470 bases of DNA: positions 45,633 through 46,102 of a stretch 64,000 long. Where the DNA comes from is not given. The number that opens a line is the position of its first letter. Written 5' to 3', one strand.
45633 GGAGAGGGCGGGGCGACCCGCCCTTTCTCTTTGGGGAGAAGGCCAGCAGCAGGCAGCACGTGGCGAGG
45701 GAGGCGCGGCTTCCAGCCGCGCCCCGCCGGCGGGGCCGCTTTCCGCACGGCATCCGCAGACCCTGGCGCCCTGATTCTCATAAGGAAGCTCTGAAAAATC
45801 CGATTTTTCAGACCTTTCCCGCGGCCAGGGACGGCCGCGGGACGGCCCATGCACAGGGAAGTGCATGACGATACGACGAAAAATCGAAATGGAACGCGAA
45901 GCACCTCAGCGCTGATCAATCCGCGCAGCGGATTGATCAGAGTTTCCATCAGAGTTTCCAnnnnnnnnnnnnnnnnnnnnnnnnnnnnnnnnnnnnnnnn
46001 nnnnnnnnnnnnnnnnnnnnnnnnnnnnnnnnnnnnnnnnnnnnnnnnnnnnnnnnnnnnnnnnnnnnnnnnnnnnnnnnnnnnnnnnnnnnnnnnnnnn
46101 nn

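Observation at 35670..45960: A structured intergenic repeat of about 150–170 bp in three copies, each placed directly 5' of a gene in the same relative orientation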

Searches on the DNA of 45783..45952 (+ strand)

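Call 36: search_dna_similar(query=window:45783-45952:+, collection=plasmids, mode=distant, max_evalue=0.01)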
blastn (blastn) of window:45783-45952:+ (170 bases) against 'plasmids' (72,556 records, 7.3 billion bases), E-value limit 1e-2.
No match.
